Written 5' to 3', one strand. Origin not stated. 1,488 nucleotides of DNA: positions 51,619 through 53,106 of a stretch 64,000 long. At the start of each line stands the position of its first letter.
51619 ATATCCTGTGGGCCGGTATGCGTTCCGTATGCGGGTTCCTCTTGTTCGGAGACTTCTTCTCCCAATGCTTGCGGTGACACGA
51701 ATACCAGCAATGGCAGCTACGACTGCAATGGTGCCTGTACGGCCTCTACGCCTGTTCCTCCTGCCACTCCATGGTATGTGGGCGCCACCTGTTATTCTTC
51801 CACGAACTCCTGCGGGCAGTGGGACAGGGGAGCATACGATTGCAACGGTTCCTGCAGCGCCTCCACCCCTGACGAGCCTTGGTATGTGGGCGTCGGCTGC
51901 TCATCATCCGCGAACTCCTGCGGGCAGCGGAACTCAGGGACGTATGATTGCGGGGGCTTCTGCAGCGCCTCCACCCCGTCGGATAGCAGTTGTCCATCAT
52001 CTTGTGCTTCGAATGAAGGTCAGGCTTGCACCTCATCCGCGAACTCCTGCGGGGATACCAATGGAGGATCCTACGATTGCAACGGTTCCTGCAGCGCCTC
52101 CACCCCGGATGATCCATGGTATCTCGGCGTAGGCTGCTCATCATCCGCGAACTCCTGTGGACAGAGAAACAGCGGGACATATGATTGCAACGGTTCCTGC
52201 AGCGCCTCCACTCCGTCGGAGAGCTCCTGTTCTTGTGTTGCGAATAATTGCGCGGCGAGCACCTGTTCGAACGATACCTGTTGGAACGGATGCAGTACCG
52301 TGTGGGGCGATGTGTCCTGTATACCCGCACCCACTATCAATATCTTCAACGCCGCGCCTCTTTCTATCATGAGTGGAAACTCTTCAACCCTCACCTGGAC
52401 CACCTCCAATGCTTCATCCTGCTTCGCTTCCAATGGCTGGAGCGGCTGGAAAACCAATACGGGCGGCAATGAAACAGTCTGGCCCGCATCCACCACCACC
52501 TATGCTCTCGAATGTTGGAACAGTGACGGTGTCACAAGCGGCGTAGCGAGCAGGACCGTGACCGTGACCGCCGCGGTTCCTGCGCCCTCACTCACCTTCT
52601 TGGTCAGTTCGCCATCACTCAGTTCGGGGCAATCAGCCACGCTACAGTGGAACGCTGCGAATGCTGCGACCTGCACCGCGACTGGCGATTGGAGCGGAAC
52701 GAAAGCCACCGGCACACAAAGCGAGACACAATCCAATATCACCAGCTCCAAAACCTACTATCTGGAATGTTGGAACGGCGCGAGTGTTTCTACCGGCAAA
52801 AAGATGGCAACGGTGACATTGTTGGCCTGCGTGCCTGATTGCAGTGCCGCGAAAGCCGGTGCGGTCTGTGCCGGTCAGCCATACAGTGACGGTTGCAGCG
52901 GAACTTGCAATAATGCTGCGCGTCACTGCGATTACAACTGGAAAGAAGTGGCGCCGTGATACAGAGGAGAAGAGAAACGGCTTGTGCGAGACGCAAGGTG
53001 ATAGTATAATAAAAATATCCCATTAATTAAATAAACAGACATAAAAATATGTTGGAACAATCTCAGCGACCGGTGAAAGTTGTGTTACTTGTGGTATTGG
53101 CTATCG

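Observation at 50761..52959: Large secreted Cys-rich tandem-repeat protein with DNA-level repeat instability potential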

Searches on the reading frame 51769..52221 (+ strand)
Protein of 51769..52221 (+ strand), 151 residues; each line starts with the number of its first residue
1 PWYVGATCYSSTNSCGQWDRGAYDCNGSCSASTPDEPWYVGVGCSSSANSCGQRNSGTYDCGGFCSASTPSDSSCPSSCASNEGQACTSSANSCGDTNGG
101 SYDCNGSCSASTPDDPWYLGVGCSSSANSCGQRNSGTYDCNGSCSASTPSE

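Call 23: search_solved_structures(query=A2, max_evalue=10, show_alignments=3)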
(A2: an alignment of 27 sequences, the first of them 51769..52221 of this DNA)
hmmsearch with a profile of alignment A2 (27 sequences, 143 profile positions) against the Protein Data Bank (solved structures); distinct sequences matched with E-value up to 10: 1.
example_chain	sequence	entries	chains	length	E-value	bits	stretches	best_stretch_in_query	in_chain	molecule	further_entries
1flc_A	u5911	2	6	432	0.44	13.9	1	5-54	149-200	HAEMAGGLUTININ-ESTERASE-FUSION GLYCOPROTEIN | Hemagglutinin-esterase-fusion glycoprotein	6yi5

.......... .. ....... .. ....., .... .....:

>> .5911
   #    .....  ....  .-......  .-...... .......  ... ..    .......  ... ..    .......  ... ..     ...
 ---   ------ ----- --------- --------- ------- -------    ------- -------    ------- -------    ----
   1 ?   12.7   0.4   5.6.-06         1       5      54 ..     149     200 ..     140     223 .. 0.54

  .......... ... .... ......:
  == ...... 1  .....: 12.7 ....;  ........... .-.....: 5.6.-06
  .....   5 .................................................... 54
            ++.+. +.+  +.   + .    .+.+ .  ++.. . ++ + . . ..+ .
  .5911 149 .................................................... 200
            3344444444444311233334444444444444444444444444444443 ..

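Call 30: predict_structure(alignment_id=A2)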
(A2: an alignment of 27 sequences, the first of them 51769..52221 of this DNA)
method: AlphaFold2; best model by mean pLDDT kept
length: 151 residues; sequences in the alignment: 27
mean_pLDDT: 92.1   pTM: 0.47
mean pLDDT of the five models: 92.1, 89.1, 87.4, 87.0, 83.5
residues with pLDDT >= 90: 120; 70-90: 21; 50-70: 10; < 50: 0
segments of 3 or more residues with pLDDT < 50: none
pLDDT, mean of each block of 10 residues (from residue 1): 95 97 97 96 91 91 94 65 86 97 85 97 97 98 96 89
secondary structure, 60 per line:
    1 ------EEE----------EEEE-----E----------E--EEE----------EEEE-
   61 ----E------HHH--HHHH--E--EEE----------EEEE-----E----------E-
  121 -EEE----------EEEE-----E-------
elements in order: E7-9 E20-23 E43-45 E56-59 H77-80 E86-88 E99-102 E122-124 E135-138

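Call 33: find_related_loci(query=A3, collection=genome_contigs, flank=6000)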
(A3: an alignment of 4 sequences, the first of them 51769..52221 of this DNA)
Query A3 (151 aa) in genome_contigs; peptide patterns used: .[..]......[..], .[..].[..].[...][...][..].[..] (x = any residue, [..] = any of these).
61 stretches matched a pattern; 16 encode a relative of the query (tblastn E <= 1e-3); 15 distinct loci.
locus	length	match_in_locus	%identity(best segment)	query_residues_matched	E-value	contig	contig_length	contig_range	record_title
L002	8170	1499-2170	63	1-151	1e-49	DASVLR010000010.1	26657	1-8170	MAG TPA_asm: Candidatus Paceibacterota bacterium isolate SMAG_U3079 k141_236526, whole genome shotgun sequence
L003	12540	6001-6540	57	5-151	1e-41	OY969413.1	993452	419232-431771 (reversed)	MAG: Candidatus Kaiserbacteria bacterium isolate MFD01223.bin.1.23 genome assembly, chromosome: 1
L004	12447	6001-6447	58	1-146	4e-40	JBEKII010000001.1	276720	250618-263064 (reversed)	MAG: Minisyncoccia bacterium isolate SPRUCE 297 SPRUCE_297_1, whole genome shotgun sequence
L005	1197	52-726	51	1-151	4e-41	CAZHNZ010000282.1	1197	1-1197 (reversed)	MAG TPA_asm: uncultured Parabacteroides sp. isolate SRP220891_co5_160 genome assembly, contig: NODE_187528_length_1197_c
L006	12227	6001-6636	52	1-151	2e-39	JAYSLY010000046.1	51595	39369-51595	MAG: bacterium isolate GFS_10512 GFS_10512_45, whole genome shotgun sequence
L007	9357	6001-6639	53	3-151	4e-34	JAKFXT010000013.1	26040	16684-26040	MAG: Patescibacteria group bacterium isolate ND4_Bin_14 ND4_0000065, whole genome shotgun sequence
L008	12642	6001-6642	53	5-149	2e-33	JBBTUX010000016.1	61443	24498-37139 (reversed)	MAG: Patescibacteria group bacterium isolate H41-bin038_1 H41_bin038_1_000000000016, whole genome shotgun sequence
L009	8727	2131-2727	63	5-151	3e-43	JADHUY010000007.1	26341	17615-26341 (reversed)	MAG: Parcubacteria group bacterium isolate BS150m-G58 BS-150m-C1546, whole genome shotgun sequence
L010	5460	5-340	52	1-151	2e-27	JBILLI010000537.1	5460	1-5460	MAG: Polyangiales bacterium isolate ME2017-07-27_3300044645_group7_bin3 Rohwer_bin1483_scaffold_22244_c1, whole genome s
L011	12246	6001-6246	64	4-149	2e-24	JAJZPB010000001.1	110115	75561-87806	MAG: bacterium isolate SKS1.bin108 NODE_243_length_110115_cov_3.983171, whole genome shotgun sequence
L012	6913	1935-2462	53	1-151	3e-23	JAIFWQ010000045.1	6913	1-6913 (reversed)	MAG: Candidatus Parcubacteria bacterium isolate viral-cat_56_12 PAFVLPS_2018_scaffold_131078, whole genome shotgun seque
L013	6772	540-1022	55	10-151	6e-19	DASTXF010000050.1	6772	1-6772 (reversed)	MAG TPA_asm: Candidatus Paceibacterota bacterium isolate SMAG_U2407 k141_1508837, whole genome shotgun sequence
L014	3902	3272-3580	49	10-151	2e-17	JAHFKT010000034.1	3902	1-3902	MAG: Candidatus Yanofskybacteria bacterium isolate nzgw416 NODE_37785_length_3903_cov_3.189318, whole genome shotgun seq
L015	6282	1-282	45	5-149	1e-12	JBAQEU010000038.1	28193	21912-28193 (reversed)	MAG: Minisyncoccia bacterium isolate MFD12003_ilm_asm_bin73 k127_60174, whole genome shotgun sequence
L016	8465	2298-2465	36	67-116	1e-4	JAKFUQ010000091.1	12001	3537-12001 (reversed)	MAG: Rhizobacter sp. isolate D1_Bin_37 D1_0003432, whole genome shotgun sequence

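Call 38: fold_search(model_id=the predicted structure, library=pdb)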
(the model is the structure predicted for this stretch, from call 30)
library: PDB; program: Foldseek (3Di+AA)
matches with E <= 10: 41; with E <= 0.001: 0
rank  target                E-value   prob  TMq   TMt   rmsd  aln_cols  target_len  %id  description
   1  3tee                  2.6e-01  0.23  0.15  0.11  18.7        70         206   18  Crystal Structure of Salmonella FlgA in open form (released 2012-08-15)
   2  3vjp_A                5.1e-01  0.20  0.14  0.11  18.7        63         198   19  Orthorhombic Crystal Structure of Salmonella FlgA in closed form (released 2012-10-31)
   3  1nap_C                2.2e+00  0.16  0.15  0.28   5.5        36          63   19  THE CRYSTAL STRUCTURE OF RECOMBINANT HUMAN NEUTROPHIL-ACTIVATING PEPTIDE-2 (M6L) AT 1.9-ANGSTROMS RESOLUTION (released 1995-12-19)
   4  8xvu_E                2.5e+00  0.16  0.15  0.29   4.6        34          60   20  Structure of CXCR2 bound to CXCL2 (Ligand-receptor focused map) (released 2025-01-15)
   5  8xwa_E                2.5e+00  0.15  0.15  0.29   6.4        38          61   24  Structure of CXCR2 bound to CXCL1 (Ligand-receptor focused map) (released 2025-01-15)
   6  6vgj_C                3.2e+00  0.11  0.15  0.25   6.7        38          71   13  N-terminal variant of CXCL13 (released 2020-10-07)
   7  6wzk_E                3.7e+00  0.12  0.15  0.27   6.4        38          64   18  LY3041658 Fab bound to CXCL3 (released 2020-11-25)
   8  8xwa_D                3.7e+00  0.11  0.15  0.25   6.3        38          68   24  Structure of CXCR2 bound to CXCL1 (Ligand-receptor focused map) (released 2025-01-15)
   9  1f9s_D                4.7e+00  0.08  0.15  0.26   7.2        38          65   18  CRYSTAL STRUCTURE OF PLATELET FACTOR 4 MUTANT 2 (released 2003-08-26)
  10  1nap_A                5.3e+00  0.09  0.15  0.27   5.6        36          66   19  THE CRYSTAL STRUCTURE OF RECOMBINANT HUMAN NEUTROPHIL-ACTIVATING PEPTIDE-2 (M6L) AT 1.9-ANGSTROMS RESOLUTION (released 1995-12-19)
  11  3bn8_B                5.7e+00  0.05  0.14  0.17   4.5        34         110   15  Crystal structure of a putative sterol carrier protein type 2 (af1534) from archaeoglobus fulgidus dsm 4304 at 2.11 A  (released 2007-12-25)
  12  8xwf_D                6.0e+00  0.08  0.15  0.26   5.9        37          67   22  Structure of CXCR2 bound to CXCL3 (Ligand-receptor focused map) (released 2025-01-15)
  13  7scs_B                6.4e+00  0.09  0.15  0.29   7.4        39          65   13  Crystal Structure of the Tick Evasin EVA-AAM1001 Complexed to Human Chemokine CCL11 (released 2023-03-29)
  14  4hsv_C                6.8e+00  0.11  0.15  0.30   4.1        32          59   16  Crystal Structure of CXCL4L1 (released 2013-04-10)
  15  1b3a_A                6.8e+00  0.08  0.15  0.28   6.3        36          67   14  TOTAL CHEMICAL SYNTHESIS AND HIGH-RESOLUTION CRYSTAL STRUCTURE OF THE POTENT ANTI-HIV PROTEIN AOP-RANTES (released 1999-04-23)
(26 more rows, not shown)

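Call 45: search_protein_representatives(alignment_id=A2)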
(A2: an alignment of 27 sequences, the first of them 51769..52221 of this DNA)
Query: 27 sequences, 143 profile positions. Proteins with E-value up to 0.001 (for the whole library): 580; up to 1e-10: 288; up to 1e-30: 79. The best 150 are listed.
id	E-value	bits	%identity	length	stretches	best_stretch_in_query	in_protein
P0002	5.3e-234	782.0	-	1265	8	3-143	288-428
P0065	1.0e-188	635.3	-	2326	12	24-143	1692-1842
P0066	2.1e-169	572.6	-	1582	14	27-143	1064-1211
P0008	2.4e-151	514.0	-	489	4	2-143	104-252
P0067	1.3e-148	505.3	-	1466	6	2-143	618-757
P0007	8.7e-147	499.3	-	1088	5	2-143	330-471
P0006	2.2e-140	478.5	-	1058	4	3-142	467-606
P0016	3.9e-128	438.8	-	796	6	2-143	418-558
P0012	4.8e-100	347.7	-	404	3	2-143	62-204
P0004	1.3e-99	346.3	-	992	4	30-143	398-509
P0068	2.1e-98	342.5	-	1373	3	24-143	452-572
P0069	1.1e-92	323.8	-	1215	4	3-133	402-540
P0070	4.6e-82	289.5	-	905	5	2-130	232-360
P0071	1.5e-79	281.3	-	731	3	3-143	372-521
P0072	1.3e-77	275.0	-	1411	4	4-143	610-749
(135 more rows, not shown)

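Call 67: search_protein_families(library=pfam, alignment_id=A2, max_evalue=10)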
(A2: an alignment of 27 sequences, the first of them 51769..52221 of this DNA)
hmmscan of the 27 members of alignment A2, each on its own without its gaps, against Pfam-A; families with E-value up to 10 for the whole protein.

A. member 1, window:51769-52221:+ (151 aa): 1 family
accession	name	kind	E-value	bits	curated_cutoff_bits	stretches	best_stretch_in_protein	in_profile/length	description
PF22934.1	SPRTN_ZBD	-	0.047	14.2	27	0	23-34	4-15/48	Spartan-like zinc binding domain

B. families by the number of members that match (of 27 scanned): 14 families
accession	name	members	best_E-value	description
PF22934.1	SPRTN_ZBD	20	0.0013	Spartan-like zinc binding domain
PF18770.7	Arm_vescicular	2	0.34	Armadillo tether-repeat of vescicular transport factor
PF04034.18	Ribo_biogen_C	2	2.9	Ribosome biogenesis protein, C-terminal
PF12702.13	Lipocalin_3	1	0.011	Lipocalin-like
PF16622.11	zf-C2H2_11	1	0.16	zinc-finger C2H2-type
PF15116.11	CD52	1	0.25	CAMPATH-1 antigen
PF20751.3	SP2_M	1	0.6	Structural protein 2 second domain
PF06035.17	Peptidase_C93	1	1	Bacterial transglutaminase-like cysteine proteinase BTLCP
PF05931.16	AgrD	1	1.9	Staphylococcal AgrD protein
PF19190.6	BACON_2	1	2.2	Viral BACON domain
PF01469.24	Pentapeptide_2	1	2.6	Pentapeptide repeats (8 copies)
PF18617.6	Nup214_FG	1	3.8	Nucleoporin Nup214 phenylalanine-glycine (FG) domain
PF06873.16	SerH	1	4.5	Cell surface immobilisation antigen SerH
PF14691.11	Fer4_20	1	8.2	Dihydroprymidine dehydrogenase domain II, 4Fe-4S cluster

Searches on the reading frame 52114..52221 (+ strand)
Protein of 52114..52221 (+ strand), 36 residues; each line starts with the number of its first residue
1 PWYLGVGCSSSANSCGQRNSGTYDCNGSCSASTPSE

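Call 87: search_solved_structures(query=A6, max_evalue=10)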
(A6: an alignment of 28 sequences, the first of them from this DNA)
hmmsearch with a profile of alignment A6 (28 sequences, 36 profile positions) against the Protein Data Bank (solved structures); distinct sequences matched with E-value up to 10: 1.
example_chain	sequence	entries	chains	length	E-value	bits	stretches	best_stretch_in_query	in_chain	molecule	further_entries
2mcm_A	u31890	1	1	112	5.9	10.3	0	14-28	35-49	MACROMOMYCIN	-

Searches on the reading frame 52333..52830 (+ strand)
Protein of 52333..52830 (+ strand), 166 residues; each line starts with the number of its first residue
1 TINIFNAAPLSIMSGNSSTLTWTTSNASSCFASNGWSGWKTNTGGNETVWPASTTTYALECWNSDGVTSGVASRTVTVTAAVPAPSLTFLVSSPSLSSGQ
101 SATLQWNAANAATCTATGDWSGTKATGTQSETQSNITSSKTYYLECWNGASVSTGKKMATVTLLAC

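Call 88: search_solved_structures(query=window:52333-52830:+, max_evalue=1)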
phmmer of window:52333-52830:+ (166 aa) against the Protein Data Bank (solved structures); distinct sequences matched with E-value up to 1: 0.

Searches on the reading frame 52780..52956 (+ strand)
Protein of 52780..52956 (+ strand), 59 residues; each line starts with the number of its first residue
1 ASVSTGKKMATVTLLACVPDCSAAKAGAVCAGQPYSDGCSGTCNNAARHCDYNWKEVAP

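Call 72: find_homologous_proteins(query=window:52780-52956:+, max_evalue=10)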
Query seq(59 aa): no candidate shares three 5-residue words with the query. No homologue found.
